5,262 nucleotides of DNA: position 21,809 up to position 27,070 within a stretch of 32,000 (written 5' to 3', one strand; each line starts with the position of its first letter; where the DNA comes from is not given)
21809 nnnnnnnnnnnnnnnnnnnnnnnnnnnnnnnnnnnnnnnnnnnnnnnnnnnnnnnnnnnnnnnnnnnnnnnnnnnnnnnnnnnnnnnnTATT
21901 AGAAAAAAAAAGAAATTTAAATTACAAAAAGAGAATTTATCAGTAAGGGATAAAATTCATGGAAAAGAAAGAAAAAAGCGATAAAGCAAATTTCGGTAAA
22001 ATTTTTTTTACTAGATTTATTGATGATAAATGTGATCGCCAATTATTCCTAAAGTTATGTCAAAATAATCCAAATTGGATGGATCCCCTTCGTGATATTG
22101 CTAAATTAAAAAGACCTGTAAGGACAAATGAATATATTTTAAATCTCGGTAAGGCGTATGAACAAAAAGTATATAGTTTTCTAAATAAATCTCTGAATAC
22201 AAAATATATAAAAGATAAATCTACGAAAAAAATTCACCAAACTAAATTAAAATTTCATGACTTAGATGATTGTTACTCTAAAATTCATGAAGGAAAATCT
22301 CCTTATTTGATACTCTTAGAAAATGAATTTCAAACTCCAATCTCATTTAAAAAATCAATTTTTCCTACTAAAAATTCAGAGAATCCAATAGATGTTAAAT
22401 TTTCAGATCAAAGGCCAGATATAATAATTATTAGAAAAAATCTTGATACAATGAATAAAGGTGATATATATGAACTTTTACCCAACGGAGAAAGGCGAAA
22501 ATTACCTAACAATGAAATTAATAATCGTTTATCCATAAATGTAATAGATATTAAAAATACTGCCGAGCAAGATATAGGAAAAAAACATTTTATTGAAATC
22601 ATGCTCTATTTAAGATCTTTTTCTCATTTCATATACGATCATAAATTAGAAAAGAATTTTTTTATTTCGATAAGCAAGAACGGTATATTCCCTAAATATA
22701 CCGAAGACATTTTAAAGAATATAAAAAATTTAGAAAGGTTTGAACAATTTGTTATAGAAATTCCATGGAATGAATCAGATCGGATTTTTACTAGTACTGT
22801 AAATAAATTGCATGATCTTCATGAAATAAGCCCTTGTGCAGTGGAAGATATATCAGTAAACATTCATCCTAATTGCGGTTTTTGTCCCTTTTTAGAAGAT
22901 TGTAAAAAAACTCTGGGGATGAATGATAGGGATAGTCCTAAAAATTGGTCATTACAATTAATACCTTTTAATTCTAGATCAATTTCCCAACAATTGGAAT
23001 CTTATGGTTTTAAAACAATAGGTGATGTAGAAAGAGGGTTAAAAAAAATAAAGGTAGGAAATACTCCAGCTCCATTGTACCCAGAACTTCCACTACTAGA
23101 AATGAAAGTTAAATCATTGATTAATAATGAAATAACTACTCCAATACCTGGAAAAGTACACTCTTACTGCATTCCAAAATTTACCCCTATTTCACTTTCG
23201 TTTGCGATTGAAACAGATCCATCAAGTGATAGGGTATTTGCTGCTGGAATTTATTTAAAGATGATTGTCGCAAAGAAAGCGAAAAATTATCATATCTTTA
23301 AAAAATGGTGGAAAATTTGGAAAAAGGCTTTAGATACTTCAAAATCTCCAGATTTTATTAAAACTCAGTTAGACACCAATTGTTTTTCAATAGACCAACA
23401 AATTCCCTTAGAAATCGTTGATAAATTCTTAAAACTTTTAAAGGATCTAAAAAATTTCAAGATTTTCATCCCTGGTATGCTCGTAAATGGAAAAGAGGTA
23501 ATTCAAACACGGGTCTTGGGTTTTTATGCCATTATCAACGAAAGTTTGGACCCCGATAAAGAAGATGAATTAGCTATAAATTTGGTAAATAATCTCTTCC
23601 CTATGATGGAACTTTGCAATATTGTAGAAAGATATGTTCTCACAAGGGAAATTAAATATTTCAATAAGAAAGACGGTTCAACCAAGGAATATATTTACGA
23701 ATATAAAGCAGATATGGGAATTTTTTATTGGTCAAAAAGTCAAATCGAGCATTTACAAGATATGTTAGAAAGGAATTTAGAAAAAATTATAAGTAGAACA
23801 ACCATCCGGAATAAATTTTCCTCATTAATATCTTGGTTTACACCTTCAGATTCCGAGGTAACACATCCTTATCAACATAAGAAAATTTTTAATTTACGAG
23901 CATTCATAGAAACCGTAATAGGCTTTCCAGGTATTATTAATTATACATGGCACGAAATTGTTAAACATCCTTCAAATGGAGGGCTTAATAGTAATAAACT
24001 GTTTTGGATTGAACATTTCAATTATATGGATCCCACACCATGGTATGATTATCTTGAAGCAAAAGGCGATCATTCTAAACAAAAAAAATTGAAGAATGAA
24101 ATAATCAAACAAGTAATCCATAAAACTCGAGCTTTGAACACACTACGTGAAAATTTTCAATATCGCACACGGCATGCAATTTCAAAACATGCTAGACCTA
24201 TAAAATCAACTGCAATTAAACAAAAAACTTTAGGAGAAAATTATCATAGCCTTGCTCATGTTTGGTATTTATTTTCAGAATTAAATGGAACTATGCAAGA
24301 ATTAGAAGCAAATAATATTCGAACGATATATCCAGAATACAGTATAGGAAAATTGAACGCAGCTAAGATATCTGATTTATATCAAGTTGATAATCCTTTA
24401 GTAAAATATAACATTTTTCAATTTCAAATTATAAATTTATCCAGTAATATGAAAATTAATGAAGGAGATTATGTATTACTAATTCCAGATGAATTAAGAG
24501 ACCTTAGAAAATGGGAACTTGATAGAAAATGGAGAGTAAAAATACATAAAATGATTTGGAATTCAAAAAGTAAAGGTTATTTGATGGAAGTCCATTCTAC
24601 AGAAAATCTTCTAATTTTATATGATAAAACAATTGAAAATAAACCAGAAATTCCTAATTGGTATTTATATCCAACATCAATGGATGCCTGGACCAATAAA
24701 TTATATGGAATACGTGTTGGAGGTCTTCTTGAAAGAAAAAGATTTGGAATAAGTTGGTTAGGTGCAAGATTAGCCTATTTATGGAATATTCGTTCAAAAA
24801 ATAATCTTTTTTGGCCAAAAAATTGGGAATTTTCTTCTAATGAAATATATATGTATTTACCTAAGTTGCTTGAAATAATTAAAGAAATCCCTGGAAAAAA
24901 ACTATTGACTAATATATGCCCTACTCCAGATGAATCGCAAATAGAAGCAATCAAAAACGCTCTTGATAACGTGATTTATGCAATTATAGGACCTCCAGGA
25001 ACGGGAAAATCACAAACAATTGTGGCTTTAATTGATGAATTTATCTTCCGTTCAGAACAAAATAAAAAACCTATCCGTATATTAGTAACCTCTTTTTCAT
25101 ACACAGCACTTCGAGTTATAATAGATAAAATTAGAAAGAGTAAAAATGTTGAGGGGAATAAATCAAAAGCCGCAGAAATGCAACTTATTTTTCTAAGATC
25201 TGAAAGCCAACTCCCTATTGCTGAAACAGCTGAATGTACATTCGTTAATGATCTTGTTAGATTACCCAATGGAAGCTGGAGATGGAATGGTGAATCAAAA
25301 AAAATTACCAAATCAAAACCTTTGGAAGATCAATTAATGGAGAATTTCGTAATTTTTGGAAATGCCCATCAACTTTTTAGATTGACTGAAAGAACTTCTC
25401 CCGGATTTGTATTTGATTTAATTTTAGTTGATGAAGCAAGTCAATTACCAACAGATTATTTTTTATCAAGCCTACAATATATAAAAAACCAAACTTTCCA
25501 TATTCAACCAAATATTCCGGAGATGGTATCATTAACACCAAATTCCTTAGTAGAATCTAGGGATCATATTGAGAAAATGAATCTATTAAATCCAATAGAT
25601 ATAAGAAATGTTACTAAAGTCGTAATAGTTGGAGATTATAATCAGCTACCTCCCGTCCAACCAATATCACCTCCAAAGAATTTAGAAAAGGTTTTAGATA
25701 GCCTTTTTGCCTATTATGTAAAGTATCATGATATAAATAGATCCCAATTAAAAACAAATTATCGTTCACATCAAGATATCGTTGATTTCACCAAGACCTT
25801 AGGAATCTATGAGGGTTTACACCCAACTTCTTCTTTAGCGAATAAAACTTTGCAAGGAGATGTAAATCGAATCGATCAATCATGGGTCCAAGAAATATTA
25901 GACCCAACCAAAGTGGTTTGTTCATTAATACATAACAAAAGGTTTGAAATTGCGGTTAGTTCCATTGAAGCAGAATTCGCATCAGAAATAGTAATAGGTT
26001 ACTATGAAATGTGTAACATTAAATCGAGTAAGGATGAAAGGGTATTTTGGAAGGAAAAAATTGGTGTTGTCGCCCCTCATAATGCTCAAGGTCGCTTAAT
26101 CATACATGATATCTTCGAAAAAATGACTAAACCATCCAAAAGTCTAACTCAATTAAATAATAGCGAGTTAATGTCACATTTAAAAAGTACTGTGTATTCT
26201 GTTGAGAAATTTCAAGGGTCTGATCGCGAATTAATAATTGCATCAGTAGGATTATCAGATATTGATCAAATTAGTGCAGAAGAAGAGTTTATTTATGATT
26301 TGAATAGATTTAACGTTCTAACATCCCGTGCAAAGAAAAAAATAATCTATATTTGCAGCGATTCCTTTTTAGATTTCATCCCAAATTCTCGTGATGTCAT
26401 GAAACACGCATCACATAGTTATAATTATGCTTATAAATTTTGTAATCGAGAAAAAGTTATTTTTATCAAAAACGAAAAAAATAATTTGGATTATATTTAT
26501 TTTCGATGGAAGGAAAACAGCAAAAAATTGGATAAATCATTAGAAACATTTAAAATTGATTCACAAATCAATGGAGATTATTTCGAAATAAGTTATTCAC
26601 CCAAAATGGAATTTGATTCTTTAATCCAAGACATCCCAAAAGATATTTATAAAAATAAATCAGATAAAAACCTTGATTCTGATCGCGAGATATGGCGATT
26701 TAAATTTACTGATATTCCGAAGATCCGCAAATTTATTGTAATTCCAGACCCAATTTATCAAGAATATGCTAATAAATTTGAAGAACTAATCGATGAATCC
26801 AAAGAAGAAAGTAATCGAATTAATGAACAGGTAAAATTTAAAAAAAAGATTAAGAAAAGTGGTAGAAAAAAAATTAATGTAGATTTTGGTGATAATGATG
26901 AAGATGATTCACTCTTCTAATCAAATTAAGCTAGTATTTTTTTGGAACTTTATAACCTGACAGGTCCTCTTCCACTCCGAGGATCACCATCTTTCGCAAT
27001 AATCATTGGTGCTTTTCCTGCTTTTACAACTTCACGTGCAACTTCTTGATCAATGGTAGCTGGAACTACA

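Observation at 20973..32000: Candidate DNA-end-processing / damage-response neighbourhood: TFB paralog, giant nuclease-helicase, then mre11-rad50 with no herA/nurA in between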

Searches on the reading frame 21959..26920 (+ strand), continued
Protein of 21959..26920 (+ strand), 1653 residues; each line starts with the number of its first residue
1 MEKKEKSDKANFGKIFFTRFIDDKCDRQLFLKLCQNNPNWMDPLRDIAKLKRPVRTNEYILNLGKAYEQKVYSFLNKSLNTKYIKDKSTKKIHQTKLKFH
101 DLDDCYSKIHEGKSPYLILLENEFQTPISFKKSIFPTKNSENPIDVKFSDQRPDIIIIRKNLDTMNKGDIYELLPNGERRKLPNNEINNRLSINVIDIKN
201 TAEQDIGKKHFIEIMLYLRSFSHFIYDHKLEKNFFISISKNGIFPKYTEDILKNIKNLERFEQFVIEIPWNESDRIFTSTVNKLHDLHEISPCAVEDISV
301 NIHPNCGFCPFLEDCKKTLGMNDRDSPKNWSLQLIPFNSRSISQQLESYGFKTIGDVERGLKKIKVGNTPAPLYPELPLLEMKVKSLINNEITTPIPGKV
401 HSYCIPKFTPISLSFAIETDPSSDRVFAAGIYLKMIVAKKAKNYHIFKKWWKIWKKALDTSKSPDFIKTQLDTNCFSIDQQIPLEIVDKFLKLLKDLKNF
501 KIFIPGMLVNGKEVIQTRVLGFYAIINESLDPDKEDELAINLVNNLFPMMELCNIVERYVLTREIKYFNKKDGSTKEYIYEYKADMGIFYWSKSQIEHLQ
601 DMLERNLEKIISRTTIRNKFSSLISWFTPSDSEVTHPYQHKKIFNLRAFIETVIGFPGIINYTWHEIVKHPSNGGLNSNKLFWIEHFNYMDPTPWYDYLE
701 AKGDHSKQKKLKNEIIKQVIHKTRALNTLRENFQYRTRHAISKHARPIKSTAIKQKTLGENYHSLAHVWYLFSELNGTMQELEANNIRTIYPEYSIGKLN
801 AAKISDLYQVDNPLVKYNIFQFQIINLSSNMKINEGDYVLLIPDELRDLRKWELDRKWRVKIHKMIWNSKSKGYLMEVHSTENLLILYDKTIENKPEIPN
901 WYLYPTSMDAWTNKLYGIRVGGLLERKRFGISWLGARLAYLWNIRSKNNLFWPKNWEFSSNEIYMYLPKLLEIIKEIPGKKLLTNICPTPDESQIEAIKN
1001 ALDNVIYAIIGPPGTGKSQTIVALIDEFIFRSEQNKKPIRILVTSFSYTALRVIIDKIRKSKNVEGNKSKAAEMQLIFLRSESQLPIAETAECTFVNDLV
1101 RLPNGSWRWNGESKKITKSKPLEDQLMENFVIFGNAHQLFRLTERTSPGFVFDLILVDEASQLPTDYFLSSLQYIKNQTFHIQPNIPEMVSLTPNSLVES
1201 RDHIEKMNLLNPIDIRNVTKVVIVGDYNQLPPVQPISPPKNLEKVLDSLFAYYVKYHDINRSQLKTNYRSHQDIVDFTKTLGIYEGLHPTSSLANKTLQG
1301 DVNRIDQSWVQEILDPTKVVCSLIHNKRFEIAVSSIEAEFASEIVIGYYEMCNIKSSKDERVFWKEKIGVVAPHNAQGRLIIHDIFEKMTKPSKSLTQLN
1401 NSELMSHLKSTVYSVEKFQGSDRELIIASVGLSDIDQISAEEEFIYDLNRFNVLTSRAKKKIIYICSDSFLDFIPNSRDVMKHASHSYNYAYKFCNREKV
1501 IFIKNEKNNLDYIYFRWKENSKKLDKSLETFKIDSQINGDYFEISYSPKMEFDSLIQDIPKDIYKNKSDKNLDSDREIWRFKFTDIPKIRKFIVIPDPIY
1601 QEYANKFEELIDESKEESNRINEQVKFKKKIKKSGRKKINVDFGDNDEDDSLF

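Call 83: find_encoding_contigs(protein=P0223, flank=8000, max_places=2)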
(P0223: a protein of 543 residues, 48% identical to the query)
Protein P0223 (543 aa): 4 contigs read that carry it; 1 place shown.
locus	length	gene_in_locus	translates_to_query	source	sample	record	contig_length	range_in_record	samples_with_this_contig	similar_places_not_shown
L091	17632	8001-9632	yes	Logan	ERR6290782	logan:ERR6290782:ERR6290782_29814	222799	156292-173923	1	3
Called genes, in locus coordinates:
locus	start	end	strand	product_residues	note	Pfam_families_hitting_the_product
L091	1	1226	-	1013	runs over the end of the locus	PF01978:TrmB, PF04513:Baculo_PEP_C (faint), PF26471:DUF8146 (faint)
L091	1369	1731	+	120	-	PF03259:Robl_LC7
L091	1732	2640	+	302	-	PF12838:Fer4_7 (faint), PF13187:Fer4_9 (faint), PF14697:Fer4_21 (faint), PF00037:Fer4 (faint), PF12797:Fer4_2 (faint), PF12837:Fer4_6 (faint), PF13237:Fer4_10 (faint), PF13484:Fer4_16 (faint)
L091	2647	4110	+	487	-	PF13347:MFS_2, PF07690:MFS_1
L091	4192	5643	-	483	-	PF02934:GatB_N, PF02637:GatB_Yqey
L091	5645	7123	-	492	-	PF01425:Amidase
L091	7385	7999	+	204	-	PF26500:DUF8166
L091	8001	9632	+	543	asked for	PF01935:DUF87, PF00270:DEAD (faint), PF12846:AAA_10 (faint)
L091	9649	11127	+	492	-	PF00149:Metallophos, PF12850:Metallophos_2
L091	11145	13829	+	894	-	PF02463:SMC_N (weak), PF13304:AAA_21 (faint)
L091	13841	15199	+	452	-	PF09376:NurA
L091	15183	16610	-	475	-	PF04734:Ceramidase_alk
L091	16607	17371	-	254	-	PF01996:F420_ligase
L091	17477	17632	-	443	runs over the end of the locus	PF00809:Pterin_bind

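Call 84: find_encoding_contigs(protein=P0217, flank=10000, max_places=2)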
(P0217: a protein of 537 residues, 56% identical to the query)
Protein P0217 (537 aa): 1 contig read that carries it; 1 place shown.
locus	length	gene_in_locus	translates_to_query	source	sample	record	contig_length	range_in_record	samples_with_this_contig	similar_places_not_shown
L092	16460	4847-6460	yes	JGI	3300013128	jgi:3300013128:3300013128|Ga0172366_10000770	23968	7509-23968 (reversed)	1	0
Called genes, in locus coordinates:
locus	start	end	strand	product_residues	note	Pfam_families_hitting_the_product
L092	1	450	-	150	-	?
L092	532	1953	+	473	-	PF07690:MFS_1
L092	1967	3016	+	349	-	PF01699:Na_Ca_ex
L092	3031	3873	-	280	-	PF13483:Lactamase_B_3, PF12706:Lactamase_B_2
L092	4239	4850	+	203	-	PF26500:DUF8166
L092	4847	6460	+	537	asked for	PF01935:DUF87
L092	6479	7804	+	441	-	PF00149:Metallophos, PF12850:Metallophos_2 (weak)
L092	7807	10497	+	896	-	PF00005:ABC_tran (faint), PF13304:AAA_21 (faint), PF13476:AAA_23, PF02463:SMC_N, PF13558:SbcC_Walker_B (weak)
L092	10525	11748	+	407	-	PF09376:NurA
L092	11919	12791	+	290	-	-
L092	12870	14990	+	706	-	PF24807:WD40_CDC20-Fz (faint), PF24817:WD40_WDHD1_1st (faint), PF25173:Beta-prop_WDR3_1st (faint), PF25174:Beta-prop_THOC3 (faint)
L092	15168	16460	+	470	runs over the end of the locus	-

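Call 85: find_encoding_contigs(protein=P0218, flank=10000, max_places=2)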
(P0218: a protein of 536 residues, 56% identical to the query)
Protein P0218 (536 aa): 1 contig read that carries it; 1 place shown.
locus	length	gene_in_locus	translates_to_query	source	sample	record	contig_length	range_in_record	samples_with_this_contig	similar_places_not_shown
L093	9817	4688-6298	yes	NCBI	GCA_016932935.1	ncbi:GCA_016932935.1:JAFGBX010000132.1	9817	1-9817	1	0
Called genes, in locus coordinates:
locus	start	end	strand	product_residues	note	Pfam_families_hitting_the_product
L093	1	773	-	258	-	?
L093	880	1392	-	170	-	-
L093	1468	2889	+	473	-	PF07690:MFS_1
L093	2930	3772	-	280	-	PF13483:Lactamase_B_3, PF12706:Lactamase_B_2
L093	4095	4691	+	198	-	PF26500:DUF8166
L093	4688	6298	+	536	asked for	PF01935:DUF87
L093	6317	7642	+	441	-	PF00149:Metallophos, PF12850:Metallophos_2 (faint)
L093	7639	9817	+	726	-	PF13175:AAA_15 (weak), PF13476:AAA_23 (faint)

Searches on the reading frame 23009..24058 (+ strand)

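Call 10: search_protein_families(library=pfam, proteins=[window:23009-24058:+], max_evalue=10)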
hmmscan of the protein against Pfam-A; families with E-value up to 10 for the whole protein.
window:23009-24058:+ (350 aa): 1 family
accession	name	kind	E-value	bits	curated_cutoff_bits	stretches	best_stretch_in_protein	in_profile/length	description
PF03443.20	AA9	-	0.087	13.1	27.8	1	81-136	82-137/207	Auxiliary Activity family 9 (formerly GH61)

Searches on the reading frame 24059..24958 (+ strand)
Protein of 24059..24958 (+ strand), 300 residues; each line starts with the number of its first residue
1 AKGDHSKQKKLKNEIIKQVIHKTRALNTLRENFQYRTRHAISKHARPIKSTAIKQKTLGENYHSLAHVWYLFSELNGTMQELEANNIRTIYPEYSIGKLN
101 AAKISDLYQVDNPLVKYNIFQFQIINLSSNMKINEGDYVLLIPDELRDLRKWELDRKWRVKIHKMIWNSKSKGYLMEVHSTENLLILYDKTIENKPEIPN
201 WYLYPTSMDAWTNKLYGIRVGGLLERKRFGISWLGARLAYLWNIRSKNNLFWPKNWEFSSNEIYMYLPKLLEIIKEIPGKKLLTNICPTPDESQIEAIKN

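Call 10: search_protein_families(library=pfam, proteins=[window:24059-24958:+], max_evalue=10)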
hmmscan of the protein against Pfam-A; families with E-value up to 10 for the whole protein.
window:24059-24958:+ (300 aa): 1 family
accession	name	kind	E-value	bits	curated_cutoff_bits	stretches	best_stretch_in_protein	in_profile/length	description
PF02938.19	GAD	-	0.21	12.2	23.4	1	85-145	29-87/95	GAD domain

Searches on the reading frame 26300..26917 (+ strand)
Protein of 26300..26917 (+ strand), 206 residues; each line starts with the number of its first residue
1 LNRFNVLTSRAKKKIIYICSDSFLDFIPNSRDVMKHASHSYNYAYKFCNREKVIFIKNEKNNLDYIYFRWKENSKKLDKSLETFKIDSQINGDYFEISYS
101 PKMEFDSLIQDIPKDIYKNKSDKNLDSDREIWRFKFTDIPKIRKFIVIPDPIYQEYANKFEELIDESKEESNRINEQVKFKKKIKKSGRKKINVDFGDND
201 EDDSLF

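Call 10: search_protein_families(library=pfam, proteins=[window:26300-26917:+], max_evalue=10)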
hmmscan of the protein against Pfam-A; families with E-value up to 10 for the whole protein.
window:26300-26917:+ (206 aa): 2 families
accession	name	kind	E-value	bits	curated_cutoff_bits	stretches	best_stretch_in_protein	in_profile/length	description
PF04791.21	LMBR1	-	0.37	10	31.9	1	57-186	194-297/510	LMBR1-like membrane protein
PF04158.19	Sof1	-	1.1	10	25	1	137-191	32-85/87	Sof1-like domain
